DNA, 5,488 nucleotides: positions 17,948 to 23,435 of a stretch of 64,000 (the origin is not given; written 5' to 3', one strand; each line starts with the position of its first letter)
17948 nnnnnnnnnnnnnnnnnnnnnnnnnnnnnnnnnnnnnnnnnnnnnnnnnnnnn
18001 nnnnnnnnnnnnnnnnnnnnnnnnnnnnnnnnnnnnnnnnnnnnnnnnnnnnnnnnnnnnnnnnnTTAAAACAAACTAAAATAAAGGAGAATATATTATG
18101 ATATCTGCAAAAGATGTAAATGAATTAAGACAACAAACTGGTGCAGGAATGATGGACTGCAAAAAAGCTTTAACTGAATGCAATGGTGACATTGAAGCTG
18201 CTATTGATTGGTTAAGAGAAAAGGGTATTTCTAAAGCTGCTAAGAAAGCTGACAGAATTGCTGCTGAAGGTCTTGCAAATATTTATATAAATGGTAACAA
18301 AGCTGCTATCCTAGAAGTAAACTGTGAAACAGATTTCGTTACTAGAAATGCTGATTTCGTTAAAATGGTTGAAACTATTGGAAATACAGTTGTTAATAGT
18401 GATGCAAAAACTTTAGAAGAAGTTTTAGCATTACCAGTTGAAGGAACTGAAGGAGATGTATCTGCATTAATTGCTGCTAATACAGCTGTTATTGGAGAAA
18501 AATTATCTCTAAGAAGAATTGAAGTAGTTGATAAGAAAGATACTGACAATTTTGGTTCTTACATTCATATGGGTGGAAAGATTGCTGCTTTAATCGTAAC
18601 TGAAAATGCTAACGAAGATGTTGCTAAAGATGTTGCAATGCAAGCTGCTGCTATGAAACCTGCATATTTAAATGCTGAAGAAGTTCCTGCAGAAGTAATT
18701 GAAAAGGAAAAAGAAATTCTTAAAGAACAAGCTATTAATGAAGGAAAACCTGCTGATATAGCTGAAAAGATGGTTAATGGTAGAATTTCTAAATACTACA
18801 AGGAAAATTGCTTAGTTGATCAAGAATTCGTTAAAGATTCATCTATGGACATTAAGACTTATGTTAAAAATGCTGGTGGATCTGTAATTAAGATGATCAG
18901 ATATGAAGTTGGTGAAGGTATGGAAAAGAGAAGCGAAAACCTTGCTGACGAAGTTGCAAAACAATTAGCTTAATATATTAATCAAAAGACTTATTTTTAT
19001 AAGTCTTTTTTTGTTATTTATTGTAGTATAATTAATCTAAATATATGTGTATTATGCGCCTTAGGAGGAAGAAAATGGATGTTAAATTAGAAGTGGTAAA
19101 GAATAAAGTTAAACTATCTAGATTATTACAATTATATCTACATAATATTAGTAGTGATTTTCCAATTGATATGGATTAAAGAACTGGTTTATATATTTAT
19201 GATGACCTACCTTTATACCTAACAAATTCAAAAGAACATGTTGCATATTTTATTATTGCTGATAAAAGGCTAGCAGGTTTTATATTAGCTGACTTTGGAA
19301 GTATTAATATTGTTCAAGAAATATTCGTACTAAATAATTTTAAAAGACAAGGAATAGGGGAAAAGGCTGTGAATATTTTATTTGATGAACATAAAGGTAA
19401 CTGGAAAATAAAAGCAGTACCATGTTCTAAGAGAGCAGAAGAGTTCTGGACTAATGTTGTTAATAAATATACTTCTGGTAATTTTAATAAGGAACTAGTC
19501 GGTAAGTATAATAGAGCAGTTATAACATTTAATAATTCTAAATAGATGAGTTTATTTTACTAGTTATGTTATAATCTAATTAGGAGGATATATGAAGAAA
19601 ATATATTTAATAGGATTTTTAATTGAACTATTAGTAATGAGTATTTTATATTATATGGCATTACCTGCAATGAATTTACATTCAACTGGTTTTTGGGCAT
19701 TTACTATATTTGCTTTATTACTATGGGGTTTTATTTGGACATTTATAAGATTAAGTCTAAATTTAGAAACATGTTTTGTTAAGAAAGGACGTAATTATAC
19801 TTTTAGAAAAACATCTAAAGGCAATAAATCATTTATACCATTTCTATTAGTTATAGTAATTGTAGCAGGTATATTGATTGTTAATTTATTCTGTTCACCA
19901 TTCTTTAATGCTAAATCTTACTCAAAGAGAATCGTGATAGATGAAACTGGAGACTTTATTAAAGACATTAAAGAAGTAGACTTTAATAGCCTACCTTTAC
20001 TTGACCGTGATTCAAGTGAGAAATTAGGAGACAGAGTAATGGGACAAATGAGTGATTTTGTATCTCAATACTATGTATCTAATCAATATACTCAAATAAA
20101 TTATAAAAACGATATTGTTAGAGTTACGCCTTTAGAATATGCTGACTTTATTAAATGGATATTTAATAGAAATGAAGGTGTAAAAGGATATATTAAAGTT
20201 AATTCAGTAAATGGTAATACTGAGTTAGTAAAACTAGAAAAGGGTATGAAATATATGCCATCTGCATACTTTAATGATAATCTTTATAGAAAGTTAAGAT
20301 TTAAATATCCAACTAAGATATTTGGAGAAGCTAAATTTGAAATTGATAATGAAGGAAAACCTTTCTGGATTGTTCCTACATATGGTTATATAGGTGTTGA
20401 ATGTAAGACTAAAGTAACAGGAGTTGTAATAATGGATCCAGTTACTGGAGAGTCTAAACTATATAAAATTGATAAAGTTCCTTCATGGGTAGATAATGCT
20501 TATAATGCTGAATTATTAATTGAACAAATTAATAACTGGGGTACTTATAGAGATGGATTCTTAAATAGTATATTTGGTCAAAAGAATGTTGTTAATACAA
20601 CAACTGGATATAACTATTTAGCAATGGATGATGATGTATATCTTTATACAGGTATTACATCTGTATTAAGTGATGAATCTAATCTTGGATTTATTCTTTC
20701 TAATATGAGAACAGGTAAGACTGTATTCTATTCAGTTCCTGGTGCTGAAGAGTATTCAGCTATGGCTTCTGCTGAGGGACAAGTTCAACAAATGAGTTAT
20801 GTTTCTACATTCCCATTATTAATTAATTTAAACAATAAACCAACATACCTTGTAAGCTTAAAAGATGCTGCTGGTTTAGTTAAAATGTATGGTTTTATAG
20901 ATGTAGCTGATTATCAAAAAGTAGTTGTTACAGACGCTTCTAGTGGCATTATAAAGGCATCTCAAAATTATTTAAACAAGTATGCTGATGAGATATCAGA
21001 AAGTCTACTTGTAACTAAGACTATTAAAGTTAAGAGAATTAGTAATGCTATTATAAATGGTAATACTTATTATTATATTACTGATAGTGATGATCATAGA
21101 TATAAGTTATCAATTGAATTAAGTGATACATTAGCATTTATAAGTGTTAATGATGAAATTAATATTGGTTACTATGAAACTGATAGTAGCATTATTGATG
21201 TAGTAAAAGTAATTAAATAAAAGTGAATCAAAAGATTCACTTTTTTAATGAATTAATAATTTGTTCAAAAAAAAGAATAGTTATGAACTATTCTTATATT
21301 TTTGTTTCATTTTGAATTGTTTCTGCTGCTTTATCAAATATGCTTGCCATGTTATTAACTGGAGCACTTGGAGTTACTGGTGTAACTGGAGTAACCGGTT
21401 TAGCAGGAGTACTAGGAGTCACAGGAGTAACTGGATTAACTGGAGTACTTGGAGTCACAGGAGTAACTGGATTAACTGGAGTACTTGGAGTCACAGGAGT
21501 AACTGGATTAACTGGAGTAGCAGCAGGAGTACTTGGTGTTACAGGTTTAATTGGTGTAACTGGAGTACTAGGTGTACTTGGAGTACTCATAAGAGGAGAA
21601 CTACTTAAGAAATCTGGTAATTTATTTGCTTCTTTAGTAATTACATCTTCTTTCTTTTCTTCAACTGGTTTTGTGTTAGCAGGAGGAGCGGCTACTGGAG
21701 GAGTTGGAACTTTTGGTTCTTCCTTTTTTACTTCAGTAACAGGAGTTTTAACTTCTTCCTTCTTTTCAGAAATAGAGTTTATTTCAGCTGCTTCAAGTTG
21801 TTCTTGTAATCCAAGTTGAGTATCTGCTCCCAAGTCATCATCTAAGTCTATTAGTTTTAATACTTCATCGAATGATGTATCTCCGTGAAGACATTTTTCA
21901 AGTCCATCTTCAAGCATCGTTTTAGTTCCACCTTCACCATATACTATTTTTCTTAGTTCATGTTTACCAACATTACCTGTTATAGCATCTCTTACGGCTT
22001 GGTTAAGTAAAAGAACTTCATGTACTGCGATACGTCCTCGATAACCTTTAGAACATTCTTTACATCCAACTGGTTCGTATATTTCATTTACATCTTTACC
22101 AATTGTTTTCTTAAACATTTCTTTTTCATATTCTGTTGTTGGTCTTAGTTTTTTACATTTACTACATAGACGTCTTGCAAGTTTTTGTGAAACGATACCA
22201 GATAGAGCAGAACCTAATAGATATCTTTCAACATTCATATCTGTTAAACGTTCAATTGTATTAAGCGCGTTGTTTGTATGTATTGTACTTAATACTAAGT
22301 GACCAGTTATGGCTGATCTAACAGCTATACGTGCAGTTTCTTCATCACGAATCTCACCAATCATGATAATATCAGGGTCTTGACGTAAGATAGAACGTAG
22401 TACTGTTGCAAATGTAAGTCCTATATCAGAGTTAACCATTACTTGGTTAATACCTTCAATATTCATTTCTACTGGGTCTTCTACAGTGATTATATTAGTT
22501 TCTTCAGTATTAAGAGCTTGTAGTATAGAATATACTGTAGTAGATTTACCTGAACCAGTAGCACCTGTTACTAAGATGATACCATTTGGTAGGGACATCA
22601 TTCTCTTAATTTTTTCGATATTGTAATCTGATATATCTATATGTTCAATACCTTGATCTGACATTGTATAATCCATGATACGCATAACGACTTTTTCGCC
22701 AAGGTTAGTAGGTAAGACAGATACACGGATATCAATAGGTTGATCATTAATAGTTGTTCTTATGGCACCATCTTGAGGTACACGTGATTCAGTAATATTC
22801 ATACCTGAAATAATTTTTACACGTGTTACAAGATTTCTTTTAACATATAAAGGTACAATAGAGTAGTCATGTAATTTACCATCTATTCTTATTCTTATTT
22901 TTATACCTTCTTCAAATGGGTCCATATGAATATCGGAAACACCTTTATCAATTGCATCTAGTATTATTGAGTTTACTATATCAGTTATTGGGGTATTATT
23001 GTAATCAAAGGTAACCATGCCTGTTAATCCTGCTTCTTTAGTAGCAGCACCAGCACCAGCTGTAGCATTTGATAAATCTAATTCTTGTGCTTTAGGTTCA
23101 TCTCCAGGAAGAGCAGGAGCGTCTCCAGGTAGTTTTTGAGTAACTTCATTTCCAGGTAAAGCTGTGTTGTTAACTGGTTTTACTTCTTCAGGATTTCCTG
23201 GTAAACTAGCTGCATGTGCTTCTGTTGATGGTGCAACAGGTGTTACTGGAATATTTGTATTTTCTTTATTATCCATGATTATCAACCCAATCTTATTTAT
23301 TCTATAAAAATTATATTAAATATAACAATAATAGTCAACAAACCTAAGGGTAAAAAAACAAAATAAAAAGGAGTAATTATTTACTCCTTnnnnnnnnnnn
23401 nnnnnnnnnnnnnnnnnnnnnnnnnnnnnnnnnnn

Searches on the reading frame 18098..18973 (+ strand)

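Call 19: search_protein_families(library=pfam, proteins=[window:18098-18973:+], max_evalue=0.01)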
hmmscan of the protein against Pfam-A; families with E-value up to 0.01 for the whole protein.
window:18098-18973:+ (291 aa): 5 families
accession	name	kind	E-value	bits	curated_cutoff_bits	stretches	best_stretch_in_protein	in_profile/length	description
PF00889.24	EF_TS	-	7.1e-72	241.7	27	1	69-273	1-204/204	Elongation factor TS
PF25025.1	EF-Ts_N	-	1.7e-07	31.5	33.2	1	8-42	18-53/60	Elongation factor Ts, mitochondrial, N-terminal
PF00627.37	UBA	-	0.00023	21.4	22.4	1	7-39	6-37/37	UBA/TS-N domain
PF22566.2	UBA_8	-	0.00043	20.4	26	1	8-39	8-39/46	UBA-like domain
PF22562.2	UBA_7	-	0.0015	18.8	27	1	20-41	17-39/48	UBA-like domain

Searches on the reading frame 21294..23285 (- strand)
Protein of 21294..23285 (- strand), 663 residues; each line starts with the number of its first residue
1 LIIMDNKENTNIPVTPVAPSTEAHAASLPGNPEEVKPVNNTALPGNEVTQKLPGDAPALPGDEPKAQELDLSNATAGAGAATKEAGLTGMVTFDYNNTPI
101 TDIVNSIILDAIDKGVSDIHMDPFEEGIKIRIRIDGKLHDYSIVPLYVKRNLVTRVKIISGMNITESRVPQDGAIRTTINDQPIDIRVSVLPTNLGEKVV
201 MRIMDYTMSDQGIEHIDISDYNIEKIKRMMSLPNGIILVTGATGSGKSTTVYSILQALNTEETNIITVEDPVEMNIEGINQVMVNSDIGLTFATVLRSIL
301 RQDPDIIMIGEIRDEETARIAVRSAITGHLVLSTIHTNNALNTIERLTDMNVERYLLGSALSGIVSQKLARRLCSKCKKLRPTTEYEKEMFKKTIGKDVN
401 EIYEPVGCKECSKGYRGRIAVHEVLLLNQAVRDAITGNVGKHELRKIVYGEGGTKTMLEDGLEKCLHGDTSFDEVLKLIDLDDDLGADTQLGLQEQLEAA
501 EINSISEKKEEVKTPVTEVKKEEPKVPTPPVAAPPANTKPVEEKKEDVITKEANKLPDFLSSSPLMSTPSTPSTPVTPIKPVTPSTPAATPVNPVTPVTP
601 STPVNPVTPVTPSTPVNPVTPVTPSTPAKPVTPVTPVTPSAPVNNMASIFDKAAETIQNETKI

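Call 19: search_protein_families(library=pfam, proteins=[window:21294-23285:-], max_evalue=0.01)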
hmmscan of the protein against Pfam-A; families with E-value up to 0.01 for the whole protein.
window:21294-23285:- (663 aa): 10 families
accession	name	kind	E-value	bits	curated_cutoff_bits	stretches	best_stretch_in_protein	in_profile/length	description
PF00437.27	T2SSE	-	1.7e-122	409.1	24.9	1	97-476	5-369/370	Type II/IV secretion system protein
PF13401.12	AAA_22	-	0.00012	22.9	27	1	234-281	5-52/130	AAA domain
PF13173.12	AAA_14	-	0.00032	21.2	27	1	234-326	2-85/129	AAA domain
PF13555.12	AAA_29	-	0.0011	19.1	27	1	228-254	16-42/61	P-loop containing region of AAA domain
PF13191.12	AAA_16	-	0.0015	19.5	32.6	1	233-271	24-59/167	AAA ATPase domain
PF01580.24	FtsK_SpoIIIE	-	0.0021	18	24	1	236-260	41-65/221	FtsK/SpoIIIE family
PF01935.23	DUF87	-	0.0025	18.4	23.2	0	238-265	27-55/220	Helicase HerA, central domain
PF20720.3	nSTAND3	-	0.0036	17.4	27.2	1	234-274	17-57/155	Novel STAND NTPase 3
PF25199.1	nSTAND_NTPase5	-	0.0044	17.3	34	1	233-272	40-80/145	Novel STAND NTPase 5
PF12775.13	AAA_7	-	0.0062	16.5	25.8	0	234-269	33-68/181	P-loop containing dynein motor region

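Call 95: search_protein_families(library=ncbifam, proteins=[window:21294-23285:-], max_evalue=0.01)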
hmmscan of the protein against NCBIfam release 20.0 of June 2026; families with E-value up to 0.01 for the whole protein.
window:21294-23285:- (663 aa): 23 families
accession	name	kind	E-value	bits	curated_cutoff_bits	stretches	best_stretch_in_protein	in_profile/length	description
TIGR02533.1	type_II_gspE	equivalog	2.3e-141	471.8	630.25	1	95-477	104-484/486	type II secretion system ATPase GspE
TIGR02538.1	type_IV_pilB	equivalog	4e-139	464.8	675.65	1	92-477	173-560/564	type IV-A pilus assembly ATPase PilB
NF007755.0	PRK10436.1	equivalog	1.7e-126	422.7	617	1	94-480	79-460/465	type II secretion system protein GspE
NF053534.1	T4PilAsmATPsTfpB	equivalog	4.5e-116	388.6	850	1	92-479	193-582/584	type IV pilus assembly ATPase TfpB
NF041000.1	ATPase_ComGA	equivalog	1.5e-78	263.5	300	1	106-370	2-265/267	competence type IV pilus ATPase ComGA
TIGR01420.1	pilT_fam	subfamily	2.2e-52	178.4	319.1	1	105-373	3-271/343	PilT/PilU family type 4a pilus ATPase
TIGR02525.1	plasmid_TraJ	equivalog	1.4e-25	90.1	368.3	1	218-350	132-272/372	plasmid transfer ATPase TraJ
TIGR02524.1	dot_icm_DotB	equivalog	3e-21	76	463.3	1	231-359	131-268/358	Dot/Icm type IV secretion system ATPase DotB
TIGR02788.1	VirB11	equivalog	6.8e-17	61.5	249.95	1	235-352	145-267/308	P-type DNA transfer ATPase VirB11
TIGR02782.1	TrbB_P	equivalog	8.9e-17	61.3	304.55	1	210-350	113-255/303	P-type conjugative transfer ATPase TrbB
NF058587.1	archaellum_moto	equivalog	2e-16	59.8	550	1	237-350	278-396/527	archaellum flagellar ATPase motor FlaI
NF010469.0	PRK13894.1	subfamily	6e-14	52.1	508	1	223-349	139-266/320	conjugal transfer ATPase TrbB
NF010407.0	PRK13833.1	subfamily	1.8e-13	50.6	499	1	237-353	147-265/323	conjugal transfer protein TrbB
TIGR03819.1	heli_sec_ATPase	hypoth_equivalog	6.5e-12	45.3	373.15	1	222-351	166-301/340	TadA family conjugal transfer-associated ATPase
NF010425.0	PRK13851.1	equivalog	1e-11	44.3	461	1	222-348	150-281/344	type IV secretion system protein VirB11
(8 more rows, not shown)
